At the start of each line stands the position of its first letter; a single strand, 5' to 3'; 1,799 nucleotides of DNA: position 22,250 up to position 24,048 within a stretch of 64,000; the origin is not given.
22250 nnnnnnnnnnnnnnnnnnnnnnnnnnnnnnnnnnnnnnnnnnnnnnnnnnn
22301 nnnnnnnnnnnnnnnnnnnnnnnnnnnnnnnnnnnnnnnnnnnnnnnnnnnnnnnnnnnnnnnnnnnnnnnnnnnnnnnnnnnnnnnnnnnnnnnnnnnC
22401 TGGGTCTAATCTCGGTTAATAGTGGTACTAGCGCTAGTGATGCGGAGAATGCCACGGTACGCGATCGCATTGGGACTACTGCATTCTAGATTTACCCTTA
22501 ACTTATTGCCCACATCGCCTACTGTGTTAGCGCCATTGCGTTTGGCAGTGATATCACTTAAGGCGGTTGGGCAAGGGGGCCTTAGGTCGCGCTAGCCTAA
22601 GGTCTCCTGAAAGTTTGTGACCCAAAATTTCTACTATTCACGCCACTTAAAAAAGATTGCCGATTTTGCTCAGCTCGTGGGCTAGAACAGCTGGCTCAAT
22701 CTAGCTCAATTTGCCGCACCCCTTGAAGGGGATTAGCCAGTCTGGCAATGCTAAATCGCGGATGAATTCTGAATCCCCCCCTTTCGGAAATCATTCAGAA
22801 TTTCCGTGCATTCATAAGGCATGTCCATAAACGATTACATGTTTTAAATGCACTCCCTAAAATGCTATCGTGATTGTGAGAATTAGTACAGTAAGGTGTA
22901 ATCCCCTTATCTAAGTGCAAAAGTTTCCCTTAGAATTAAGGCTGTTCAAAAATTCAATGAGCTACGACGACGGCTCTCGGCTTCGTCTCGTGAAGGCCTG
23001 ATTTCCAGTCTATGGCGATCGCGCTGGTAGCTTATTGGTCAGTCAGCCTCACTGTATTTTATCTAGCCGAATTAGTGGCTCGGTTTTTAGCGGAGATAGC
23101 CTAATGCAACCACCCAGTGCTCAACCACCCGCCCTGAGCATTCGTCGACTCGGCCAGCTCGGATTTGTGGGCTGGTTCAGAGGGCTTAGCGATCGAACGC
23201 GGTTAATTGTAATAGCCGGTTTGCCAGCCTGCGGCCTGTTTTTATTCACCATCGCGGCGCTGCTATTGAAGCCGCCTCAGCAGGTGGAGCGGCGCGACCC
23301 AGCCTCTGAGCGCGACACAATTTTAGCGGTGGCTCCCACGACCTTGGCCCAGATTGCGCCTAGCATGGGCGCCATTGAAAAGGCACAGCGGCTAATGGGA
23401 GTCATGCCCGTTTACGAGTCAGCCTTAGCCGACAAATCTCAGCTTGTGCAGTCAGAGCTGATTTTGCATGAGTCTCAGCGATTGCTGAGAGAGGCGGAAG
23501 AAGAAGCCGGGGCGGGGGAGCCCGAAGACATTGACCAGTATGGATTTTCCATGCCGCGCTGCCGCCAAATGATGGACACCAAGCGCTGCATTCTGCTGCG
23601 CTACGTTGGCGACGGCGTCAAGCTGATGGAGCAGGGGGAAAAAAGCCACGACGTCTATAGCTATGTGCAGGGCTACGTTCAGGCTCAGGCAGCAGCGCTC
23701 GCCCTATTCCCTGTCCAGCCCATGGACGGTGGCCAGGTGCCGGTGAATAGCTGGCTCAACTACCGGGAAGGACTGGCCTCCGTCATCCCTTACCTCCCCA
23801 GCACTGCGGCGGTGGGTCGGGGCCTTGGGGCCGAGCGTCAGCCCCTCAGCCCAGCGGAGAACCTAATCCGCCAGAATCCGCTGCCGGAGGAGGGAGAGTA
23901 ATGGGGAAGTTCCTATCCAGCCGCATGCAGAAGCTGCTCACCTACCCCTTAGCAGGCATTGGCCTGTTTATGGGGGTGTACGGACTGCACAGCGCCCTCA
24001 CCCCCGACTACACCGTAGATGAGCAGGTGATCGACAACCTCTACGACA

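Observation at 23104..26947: Four-gene envelope-spanning operon: TM protein, 2-TM P-loop NTPase, small TM protein, TM + SLT-like + M23 peptidoglycan hydrolase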

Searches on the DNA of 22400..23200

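Call 58: search_rna_families(source=window, start=22400, end=23200, threshold=evalue, max_evalue=1)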
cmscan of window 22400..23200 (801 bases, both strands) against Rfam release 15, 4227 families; matches with E-value up to 1: 0.
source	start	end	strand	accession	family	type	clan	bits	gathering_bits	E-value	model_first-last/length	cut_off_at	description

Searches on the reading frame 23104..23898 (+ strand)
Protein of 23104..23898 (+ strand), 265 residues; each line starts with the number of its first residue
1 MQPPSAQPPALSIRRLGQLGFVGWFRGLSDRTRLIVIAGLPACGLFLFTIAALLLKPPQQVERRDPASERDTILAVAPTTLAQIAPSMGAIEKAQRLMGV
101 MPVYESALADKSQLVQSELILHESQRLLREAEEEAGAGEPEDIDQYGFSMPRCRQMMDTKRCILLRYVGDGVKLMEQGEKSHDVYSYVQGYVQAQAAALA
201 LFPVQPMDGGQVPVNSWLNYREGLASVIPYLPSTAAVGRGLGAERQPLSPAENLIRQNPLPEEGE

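Call 3: search_protein_families(library=pfam, proteins=[window:23104-23898:+], max_evalue=1)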
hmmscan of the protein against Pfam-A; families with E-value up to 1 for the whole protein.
window:23104-23898:+ (265 aa): 0 families

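Call 4: search_protein_families(library=ncbifam, proteins=[window:23104-23898:+], max_evalue=1)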
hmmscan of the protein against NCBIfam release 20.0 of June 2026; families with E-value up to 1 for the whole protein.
window:23104-23898:+ (265 aa): 0 families

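Call 6: search_protein_families(library=phrogs, proteins=[window:23104-23898:+], max_evalue=0.1)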
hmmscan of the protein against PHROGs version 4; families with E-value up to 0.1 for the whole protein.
window:23104-23898:+ (265 aa): 0 families

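Call 65: find_homologous_proteins(query=A3, max_evalue=0.001)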
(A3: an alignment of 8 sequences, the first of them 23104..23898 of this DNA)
Query A3 (8 sequences) (265 aa, profile of the alignment): 3 proteins with E <= 0.001 among 8000 candidates.
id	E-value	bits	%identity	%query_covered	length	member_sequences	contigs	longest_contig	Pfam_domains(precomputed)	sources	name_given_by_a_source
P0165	4.2e-114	398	91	100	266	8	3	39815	-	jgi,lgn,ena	-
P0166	2.3e-86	307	27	91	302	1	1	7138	-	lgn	-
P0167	4.3e-57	211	27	78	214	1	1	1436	-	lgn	-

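Call 81: search_protein_families(library=padloc, proteins=[window:23104-23898:+], max_evalue=0.1)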
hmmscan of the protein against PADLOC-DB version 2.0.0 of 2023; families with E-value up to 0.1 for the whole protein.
window:23104-23898:+ (265 aa): 2 families
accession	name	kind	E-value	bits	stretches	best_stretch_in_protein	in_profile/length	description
PDLC01159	CARF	-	0.012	12.6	1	181-228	353-398/456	"CARF, 2 TMs, fused to lon-like S16 protease"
PDLC01050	CRISPR-Lon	-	0.074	9.8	1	181-228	354-400/458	Lon protease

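Call 82: predict_structure(alignment_id=A8)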
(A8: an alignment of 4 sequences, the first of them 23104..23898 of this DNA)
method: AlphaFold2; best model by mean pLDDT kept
length: 265 residues; sequences in the alignment: 4
mean_pLDDT: 48.2   pTM: 0.39
mean pLDDT of the five models: 48.2, 48.1, 47.9, 47.8, 46.8
residues with pLDDT >= 90: 0; 70-90: 51; 50-70: 40; < 50: 174
segments of 3 or more residues with pLDDT < 50: 1-29, 38-115, 143-145, 204-265
pLDDT, mean of each block of 10 residues (from residue 1): 40 39 46 49 42 35 34 37 38 42 39 49 80 75 54 73 78 69 65 75 44 35 29 26 33 34 38
secondary structure, 60 per line:
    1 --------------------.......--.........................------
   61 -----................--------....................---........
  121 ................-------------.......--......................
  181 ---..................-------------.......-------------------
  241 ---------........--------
elements in order: H21-27 H30-54 H66-81 H90-109 H113-136 H150-156 H159-180 H184-201 H215-221 H250-257

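Call 103: find_related_loci(query=A7, collection=genome_contigs, flank=10000)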
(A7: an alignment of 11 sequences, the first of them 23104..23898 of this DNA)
Query A7 (265 aa) in genome_contigs; peptide patterns used: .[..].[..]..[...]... (x = any residue, [..] = any of these).
11 stretches matched a pattern; 8 encode a relative of the query (tblastn E <= 1e-3); 8 distinct loci.
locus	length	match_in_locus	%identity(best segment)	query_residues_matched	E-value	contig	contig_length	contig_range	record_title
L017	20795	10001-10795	94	1-265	5e-161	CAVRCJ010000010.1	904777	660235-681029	MAG: uncultured cyanobacterium isolate MFD03250.bin.1.159 genome assembly, contig: contig_19146, whole genome shotgun se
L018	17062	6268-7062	93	1-265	9e-161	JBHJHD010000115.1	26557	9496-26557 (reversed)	MAG: Elainellaceae cyanobacterium isolate sb_S3C1527_1 S3Ck141_45735, whole genome shotgun sequence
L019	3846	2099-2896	91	1-265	3e-160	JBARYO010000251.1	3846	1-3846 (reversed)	MAG: Elainellaceae cyanobacterium isolate MFD12159_ilm_asm_bin36 k127_111453, whole genome shotgun sequence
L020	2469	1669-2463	89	1-265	1e-162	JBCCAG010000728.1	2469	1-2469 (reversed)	MAG: Cyanobacteria bacterium P01_A01_bin.135 k141_121876_length_2469_cov_84.9854, whole genome shotgun sequence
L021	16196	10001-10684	30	28-254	4e-21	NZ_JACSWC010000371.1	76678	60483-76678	Halomicronema sp. CCY15110 CCY15110_371, whole genome shotgun sequence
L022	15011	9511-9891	33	78-203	9e-16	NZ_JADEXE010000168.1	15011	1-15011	Nodosilinea sp. LEGE 07298 NODE_168_length_15011_cov_11.5885, whole genome shotgun sequence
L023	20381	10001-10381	32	78-203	1e-15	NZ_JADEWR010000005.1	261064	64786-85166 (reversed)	Nodosilinea sp. LEGE 06152 Contig_5, whole genome shotgun sequence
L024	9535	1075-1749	27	9-224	7e-18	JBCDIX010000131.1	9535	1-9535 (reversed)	MAG: Cyanobacteria bacterium P01_H01_bin.21 k141_1388761_length_9535_cov_28.1720, whole genome shotgun sequence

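Call 105: search_protein_families(library=pfam, proteins=[L021:4159-6345:-, L021:6987-7961:-, L021:8581-9618:+, L021:2513-3634:+, L021:15036-16175:-, L021:14236-15033:-, L022:5931-7790:-, L022:2388-3986:-, L022:1213-2388:-, L022:146-1213:-], max_evalue=0.001)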
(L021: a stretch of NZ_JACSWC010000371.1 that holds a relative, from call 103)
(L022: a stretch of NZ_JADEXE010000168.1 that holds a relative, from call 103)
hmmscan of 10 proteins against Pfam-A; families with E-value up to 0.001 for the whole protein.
L021:4159-6345:- (729 aa): 1 family
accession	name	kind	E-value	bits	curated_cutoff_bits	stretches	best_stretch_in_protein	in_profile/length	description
PF13481.12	AAA_25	-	2.5e-23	83.2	27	1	336-494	18-193/195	AAA domain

L021:6987-7961:- (325 aa): 3 families
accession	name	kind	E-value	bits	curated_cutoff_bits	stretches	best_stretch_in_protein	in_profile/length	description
PF13551.12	HTH_29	-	9.8e-08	32.4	28.1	1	34-88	1-59/64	Winged helix-turn helix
PF13384.12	HTH_23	-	2.1e-07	31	24.6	1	31-76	4-49/50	Homeodomain-like domain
PF13518.12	HTH_28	-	9.8e-05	22.8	25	1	34-77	2-45/52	Helix-turn-helix domain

L021:8581-9618:+ (346 aa): 1 family
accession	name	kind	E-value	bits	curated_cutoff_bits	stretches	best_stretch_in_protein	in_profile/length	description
PF17989.7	ALP_N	-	7.7e-10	39.6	26.3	1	29-179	1-148/148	Actin like proteins N terminal domain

L021:2513-3634:+ (374 aa): 0 families

L021:15036-16175:- (380 aa): 1 family
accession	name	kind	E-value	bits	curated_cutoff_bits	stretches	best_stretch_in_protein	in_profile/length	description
PF09369.15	MZB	-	5.9e-08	33.7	24.2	1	245-344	1-80/80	MrfA Zn-binding domain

L021:14236-15033:- (266 aa): 2 families
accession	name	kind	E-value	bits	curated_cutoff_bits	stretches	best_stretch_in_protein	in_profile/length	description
PF13091.12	PLDc_2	-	6.4e-10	39.4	27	1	106-253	3-130/132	PLD-like domain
PF00614.28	PLDc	-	3.4e-05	24.1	21.9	1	204-225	5-26/28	Phospholipase D Active site motif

L022:5931-7790:- (620 aa): 1 family
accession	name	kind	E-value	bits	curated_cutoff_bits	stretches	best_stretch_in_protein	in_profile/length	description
PF09250.16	Prim-Pol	-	4.4e-16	60.2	22.8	1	50-217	8-158/158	Bifunctional DNA primase/polymerase, N-terminal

L022:2388-3986:- (533 aa): 5 families
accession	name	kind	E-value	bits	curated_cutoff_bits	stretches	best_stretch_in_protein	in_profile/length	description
PF02384.22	N6_Mtase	-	7.3e-63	213.2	20.4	1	203-502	2-307/311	N-6 DNA Methylase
PF07669.17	Eco57I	-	8.8e-14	52.4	25.3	1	312-413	52-165/171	Eco57I restriction-modification methylase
PF12161.14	HsdM_N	-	7.3e-09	36.8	24.5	1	58-140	7-90/135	HsdM N-terminal domain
PF20473.4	MmeI_Mtase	-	5e-05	23.1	27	0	249-305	22-84/259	MmeI, DNA-methyltransferase domain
PF01170.24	UPF0020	-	0.00019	21.7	22.3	1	235-383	17-167/197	RMKL-like, methyltransferase domain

L022:1213-2388:- (392 aa): 1 family
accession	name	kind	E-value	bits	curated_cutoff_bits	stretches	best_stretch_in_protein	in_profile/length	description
PF01420.25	Methylase_S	-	1.4e-30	107.2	22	2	177-341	2-153/168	Type I restriction modification DNA specificity domain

L022:146-1213:- (356 aa): 2 families
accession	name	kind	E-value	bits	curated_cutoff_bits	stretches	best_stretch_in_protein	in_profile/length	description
PF06250.17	YhcG_C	-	1.3e-48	165.3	32.5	1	180-330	3-156/157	YhcG PDDEXK nuclease domain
PF17761.7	DUF1016_N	-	4.3e-42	143.9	32.8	1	15-151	1-137/137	DUF1016 N-terminal domain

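Call 106: search_protein_families(library=pfam, proteins=[L023:981-2273:+, L023:4909-6033:-, L023:6033-7118:-, L023:14619-15728:-, L023:3316-4116:-, L023:4112-4828:-, L024:6274-8475:+, L024:8656-9330:-], max_evalue=0.001)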
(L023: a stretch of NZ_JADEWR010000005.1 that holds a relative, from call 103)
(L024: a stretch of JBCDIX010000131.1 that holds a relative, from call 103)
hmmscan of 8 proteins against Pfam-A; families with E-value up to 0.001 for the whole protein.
L023:981-2273:+ (431 aa): 3 families
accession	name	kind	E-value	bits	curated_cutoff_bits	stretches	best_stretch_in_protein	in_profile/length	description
PF02518.31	HATPase_c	-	3.5e-14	53.6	26.4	1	336-424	4-110/111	Histidine kinase-, DNA gyrase B-, and HSP90-like ATPase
PF07730.19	HisKA_3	-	4.1e-12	46.9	24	1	229-294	1-66/68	Histidine kinase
PF13581.12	HATPase_c_2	-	2.8e-05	24.6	27.4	1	326-386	24-85/127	Histidine kinase-like ATPase domain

L023:4909-6033:- (375 aa): 2 families
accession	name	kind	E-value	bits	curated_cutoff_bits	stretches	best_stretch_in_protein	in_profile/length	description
PF06250.17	YhcG_C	-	9.9e-57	191.6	32.5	1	206-354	2-152/157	YhcG PDDEXK nuclease domain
PF17761.7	DUF1016_N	-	3.7e-45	153.8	32.8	1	31-179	2-137/137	DUF1016 N-terminal domain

L023:6033-7118:- (362 aa): 0 families

L023:14619-15728:- (370 aa): 1 family
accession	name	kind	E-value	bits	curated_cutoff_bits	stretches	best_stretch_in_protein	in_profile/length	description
PF00067.27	p450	-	1.2e-33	117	22.8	2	160-340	214-431/462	Cytochrome P450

L023:3316-4116:- (267 aa): 0 families

L023:4112-4828:- (239 aa): 7 families
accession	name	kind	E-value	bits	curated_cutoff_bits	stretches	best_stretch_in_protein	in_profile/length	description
PF13614.12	AAA_31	-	2.6e-27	96.3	27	1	4-158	3-169/177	AAA domain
PF01656.29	CbiA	-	1.9e-16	60.6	25.4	1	5-177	1-86/125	CobQ/CobB/MinD/ParA nucleotide binding domain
PF06564.18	CBP_BcsQ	-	4.5e-14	53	21.3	1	5-235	4-232/234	Cellulose biosynthesis protein BcsQ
PF02374.21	ArsA_ATPase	-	8.9e-11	42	24.3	1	7-51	5-49/305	Anion-transporting ATPase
PF10609.15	ParA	-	3e-10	40.4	27.1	1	4-40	5-41/246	NUBPL iron-transfer P-loop NTPase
PF00142.24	Fer4_NifH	-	1.1e-08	35.3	25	1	4-49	2-47/271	4Fe-4S iron sulfur cluster binding proteins, NifH/frxC family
PF09140.17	MipZ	-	2.4e-08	34.1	20.7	1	5-134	3-127/262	ATPase MipZ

L024:6274-8475:+ (734 aa): 1 family
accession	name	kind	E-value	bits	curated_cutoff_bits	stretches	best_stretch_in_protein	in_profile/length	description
PF05272.17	VapE-like_dom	-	1.4e-79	267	25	1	363-573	4-213/217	Virulence-associated protein E-like domain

L024:8656-9330:- (225 aa): 2 families
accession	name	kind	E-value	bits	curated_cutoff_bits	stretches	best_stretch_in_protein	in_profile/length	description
PF13612.12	DDE_Tnp_1_3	-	1.3e-66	223.8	27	1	38-191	2-154/155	Transposase DDE domain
PF01609.27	DDE_Tnp_1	-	9.6e-20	71.6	23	1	41-206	4-198/200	Transposase DDE domain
